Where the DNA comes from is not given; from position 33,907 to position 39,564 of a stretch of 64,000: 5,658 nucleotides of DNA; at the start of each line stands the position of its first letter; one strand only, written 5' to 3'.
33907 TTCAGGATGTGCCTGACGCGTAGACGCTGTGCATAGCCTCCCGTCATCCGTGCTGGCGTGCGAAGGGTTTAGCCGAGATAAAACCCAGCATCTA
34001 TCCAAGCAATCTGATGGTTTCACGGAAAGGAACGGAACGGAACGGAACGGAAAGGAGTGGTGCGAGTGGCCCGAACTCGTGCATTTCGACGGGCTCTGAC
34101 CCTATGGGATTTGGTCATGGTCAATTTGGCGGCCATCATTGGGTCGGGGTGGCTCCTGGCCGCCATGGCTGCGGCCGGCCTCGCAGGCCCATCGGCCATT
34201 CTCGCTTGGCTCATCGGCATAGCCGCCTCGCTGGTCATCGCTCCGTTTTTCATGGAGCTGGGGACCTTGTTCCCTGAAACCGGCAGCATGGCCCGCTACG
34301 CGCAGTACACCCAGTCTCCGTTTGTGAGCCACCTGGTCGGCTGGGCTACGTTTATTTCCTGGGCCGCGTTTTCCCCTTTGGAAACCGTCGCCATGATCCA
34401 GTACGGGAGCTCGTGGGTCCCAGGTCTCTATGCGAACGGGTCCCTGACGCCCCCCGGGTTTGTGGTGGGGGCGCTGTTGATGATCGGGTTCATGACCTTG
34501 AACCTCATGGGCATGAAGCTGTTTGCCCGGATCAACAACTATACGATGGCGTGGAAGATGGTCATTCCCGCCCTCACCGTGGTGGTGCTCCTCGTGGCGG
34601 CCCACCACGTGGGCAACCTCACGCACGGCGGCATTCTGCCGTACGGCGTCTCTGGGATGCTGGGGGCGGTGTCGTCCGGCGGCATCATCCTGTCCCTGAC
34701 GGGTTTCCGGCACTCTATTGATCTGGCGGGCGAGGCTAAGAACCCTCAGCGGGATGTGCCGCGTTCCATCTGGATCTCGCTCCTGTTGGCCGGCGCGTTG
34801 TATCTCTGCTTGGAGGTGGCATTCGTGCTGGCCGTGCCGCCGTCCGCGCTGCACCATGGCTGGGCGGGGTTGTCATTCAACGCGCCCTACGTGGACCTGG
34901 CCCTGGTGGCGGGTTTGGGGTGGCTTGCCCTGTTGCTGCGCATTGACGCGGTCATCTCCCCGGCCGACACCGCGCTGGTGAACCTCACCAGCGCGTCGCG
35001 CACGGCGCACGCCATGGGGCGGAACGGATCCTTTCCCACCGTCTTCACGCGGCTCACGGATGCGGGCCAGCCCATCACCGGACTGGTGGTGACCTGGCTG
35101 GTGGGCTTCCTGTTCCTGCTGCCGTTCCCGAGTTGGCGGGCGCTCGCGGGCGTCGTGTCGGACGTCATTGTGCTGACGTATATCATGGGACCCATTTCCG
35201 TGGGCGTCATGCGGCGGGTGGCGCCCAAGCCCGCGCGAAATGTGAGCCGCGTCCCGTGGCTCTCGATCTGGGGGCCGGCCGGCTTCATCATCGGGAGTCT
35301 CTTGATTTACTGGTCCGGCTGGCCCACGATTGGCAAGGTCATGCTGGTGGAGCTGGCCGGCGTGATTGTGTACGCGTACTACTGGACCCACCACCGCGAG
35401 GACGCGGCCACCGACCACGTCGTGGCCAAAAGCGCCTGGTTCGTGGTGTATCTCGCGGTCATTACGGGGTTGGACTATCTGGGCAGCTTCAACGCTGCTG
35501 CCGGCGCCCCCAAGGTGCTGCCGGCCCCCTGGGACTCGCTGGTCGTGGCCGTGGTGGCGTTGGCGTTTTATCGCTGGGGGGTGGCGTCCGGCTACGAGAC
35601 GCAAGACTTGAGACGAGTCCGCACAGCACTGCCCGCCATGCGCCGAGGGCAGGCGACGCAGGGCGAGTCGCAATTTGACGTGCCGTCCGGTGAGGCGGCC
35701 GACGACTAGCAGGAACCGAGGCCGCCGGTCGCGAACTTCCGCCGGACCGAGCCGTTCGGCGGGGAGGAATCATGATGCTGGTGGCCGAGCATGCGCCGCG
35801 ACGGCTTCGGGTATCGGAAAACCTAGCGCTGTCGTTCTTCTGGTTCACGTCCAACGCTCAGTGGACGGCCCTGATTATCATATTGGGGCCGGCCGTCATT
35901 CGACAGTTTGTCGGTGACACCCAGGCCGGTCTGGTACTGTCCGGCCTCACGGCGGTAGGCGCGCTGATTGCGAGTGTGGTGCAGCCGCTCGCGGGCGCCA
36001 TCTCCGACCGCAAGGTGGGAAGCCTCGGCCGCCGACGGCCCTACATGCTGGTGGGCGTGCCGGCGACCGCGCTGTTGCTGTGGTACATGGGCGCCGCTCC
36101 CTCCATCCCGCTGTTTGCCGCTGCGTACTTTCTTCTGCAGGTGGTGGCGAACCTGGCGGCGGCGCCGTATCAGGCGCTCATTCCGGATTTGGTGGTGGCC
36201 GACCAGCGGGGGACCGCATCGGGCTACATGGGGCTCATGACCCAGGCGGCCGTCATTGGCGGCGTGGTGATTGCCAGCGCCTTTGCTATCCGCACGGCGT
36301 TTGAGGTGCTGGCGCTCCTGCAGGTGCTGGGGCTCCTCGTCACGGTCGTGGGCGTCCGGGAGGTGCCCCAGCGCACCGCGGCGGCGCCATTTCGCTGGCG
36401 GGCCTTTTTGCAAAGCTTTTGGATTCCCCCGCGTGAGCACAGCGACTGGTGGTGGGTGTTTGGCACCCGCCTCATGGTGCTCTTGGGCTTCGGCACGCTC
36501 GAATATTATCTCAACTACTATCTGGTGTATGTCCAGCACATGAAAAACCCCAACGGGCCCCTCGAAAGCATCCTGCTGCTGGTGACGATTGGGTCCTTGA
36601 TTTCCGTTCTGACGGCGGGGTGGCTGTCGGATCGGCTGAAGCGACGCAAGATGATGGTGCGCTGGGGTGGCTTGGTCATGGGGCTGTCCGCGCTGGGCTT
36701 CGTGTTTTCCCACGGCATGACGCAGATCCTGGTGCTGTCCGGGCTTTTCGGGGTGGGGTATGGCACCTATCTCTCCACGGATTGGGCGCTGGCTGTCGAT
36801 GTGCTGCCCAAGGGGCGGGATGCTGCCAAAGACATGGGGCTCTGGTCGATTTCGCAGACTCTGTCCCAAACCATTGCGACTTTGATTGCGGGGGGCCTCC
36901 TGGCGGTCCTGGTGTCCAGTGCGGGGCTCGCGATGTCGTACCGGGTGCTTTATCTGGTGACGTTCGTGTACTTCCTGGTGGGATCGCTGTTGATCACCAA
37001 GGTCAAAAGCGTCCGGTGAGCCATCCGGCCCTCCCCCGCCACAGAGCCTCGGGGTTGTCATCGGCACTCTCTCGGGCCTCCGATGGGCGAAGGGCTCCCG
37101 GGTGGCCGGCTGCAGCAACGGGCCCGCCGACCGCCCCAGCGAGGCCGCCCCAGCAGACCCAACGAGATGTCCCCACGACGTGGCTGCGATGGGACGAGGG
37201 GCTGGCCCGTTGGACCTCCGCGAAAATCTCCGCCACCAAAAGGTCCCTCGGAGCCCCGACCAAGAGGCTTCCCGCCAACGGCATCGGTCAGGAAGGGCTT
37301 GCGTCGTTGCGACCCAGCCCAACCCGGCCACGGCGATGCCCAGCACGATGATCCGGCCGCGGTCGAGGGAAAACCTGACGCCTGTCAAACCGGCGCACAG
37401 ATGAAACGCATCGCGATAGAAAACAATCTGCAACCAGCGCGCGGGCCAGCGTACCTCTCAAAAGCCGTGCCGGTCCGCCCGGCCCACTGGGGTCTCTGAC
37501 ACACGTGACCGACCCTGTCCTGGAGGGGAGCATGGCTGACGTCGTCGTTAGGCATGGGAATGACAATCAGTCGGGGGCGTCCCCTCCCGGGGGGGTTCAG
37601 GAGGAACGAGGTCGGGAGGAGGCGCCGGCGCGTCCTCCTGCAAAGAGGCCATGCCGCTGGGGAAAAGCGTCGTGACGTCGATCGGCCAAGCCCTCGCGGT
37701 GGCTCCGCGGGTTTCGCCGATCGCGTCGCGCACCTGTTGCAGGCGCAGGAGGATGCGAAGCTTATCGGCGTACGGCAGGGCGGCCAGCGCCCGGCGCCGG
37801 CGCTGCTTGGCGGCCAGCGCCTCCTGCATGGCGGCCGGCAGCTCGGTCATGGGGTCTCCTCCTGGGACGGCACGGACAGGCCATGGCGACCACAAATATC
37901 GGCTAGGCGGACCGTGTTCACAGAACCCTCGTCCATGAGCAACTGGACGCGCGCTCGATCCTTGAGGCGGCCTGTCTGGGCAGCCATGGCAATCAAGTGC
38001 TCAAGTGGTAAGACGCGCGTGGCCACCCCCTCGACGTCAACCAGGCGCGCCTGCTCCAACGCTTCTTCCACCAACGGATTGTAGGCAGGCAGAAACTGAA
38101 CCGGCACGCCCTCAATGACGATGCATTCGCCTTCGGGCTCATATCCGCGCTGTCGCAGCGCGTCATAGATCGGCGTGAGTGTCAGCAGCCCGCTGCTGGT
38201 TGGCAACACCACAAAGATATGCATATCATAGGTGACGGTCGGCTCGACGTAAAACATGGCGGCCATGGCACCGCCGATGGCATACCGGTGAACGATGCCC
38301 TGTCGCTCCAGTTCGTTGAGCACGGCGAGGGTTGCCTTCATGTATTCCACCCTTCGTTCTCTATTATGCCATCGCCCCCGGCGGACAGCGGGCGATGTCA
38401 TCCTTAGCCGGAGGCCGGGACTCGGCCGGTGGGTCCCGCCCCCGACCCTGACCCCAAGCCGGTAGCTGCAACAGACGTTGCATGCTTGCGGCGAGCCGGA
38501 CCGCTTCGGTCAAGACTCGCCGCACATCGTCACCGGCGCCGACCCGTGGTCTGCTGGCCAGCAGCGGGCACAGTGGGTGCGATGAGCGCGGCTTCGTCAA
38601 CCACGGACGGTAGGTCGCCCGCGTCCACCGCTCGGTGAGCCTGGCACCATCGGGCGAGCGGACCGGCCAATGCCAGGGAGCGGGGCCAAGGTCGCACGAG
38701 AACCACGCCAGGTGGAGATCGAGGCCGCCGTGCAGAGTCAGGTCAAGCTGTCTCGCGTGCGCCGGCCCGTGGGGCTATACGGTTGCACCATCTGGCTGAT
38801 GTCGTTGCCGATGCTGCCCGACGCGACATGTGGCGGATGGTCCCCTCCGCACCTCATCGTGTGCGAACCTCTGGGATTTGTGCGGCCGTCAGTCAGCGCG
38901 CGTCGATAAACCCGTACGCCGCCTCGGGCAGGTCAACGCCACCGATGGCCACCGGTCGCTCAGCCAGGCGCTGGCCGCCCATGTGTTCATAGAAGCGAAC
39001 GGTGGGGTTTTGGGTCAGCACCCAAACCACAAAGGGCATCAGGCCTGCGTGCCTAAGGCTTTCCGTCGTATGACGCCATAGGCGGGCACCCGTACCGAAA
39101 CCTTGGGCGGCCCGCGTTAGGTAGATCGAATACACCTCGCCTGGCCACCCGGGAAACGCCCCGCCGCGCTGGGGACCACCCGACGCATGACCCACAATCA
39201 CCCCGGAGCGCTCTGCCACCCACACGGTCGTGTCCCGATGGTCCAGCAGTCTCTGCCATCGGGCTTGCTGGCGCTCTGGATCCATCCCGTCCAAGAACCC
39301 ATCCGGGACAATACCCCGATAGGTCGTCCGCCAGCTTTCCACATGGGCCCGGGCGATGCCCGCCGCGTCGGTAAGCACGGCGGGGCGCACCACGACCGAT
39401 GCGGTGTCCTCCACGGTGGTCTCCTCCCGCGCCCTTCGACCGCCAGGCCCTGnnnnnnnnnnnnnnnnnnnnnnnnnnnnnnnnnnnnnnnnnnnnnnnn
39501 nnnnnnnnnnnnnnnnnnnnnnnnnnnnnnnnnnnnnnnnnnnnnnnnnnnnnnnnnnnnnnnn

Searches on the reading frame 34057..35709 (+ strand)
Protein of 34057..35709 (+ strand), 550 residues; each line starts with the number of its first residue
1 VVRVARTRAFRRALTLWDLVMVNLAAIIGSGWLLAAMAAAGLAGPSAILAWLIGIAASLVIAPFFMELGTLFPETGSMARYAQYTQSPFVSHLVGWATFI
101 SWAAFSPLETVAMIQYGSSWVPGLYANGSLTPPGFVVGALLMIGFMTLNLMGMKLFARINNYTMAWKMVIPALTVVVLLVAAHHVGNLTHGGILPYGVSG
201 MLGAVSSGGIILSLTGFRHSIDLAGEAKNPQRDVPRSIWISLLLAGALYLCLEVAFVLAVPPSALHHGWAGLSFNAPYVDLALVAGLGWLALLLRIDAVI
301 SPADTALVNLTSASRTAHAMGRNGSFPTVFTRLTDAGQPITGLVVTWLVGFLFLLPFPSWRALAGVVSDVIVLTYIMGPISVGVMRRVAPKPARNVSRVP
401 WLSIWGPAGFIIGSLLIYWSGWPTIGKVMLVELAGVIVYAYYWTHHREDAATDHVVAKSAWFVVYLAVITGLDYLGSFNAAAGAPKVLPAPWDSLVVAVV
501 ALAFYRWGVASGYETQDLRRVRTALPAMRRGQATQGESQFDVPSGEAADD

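Call 84: search_protein_families(library=pfam, proteins=[window:34057-35709:+], max_evalue=0.001)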
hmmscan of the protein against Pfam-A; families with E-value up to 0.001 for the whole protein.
window:34057-35709:+ (550 aa): 2 families
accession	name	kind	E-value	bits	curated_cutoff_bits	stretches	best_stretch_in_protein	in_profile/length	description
PF13520.12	AA_permease_2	-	2.8e-38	132.4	27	1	14-424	1-408/427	Amino acid permease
PF00324.27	AA_permease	-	2.6e-32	112.5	24.6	1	19-414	2-410/470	Amino acid permease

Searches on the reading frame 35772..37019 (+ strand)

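Call 84: search_protein_families(library=pfam, proteins=[window:35772-37019:+], max_evalue=0.001)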
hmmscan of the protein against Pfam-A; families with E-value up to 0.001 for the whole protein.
window:35772-37019:+ (415 aa): 2 families
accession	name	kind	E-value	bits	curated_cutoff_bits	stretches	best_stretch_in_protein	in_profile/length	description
PF07690.21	MFS_1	-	9.4e-29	100.8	33.4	2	25-278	6-251/347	Major Facilitator Superfamily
PF13347.12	MFS_2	-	1.6e-21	76.8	27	1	55-407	38-412/427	MFS/sugar transport protein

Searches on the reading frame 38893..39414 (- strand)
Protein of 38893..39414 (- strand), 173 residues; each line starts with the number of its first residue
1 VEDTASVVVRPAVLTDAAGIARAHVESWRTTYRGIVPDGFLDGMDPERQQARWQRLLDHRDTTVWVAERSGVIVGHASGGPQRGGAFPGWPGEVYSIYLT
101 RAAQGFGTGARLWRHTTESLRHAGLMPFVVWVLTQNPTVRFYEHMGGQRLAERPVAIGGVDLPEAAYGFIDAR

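Call 84: search_protein_families(library=pfam, proteins=[window:38893-39414:-], max_evalue=0.001)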
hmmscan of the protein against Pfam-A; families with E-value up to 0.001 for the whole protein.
window:38893-39414:- (173 aa): 4 families
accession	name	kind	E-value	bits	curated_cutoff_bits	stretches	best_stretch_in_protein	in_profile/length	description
PF00583.31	Acetyltransf_1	-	2.6e-12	47.5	20.7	1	41-146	17-115/116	Acetyltransferase (GNAT) family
PF13508.13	Acetyltransf_7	-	2.5e-08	34.6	27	1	61-146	2-81/84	Acetyltransferase (GNAT) domain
PF13673.13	Acetyltransf_10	-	1.4e-07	32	23.6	1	50-150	19-110/128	Acetyltransferase (GNAT) domain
PF08445.16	FR47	-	7e-07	29.6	22.1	1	92-151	22-81/86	FR47-like protein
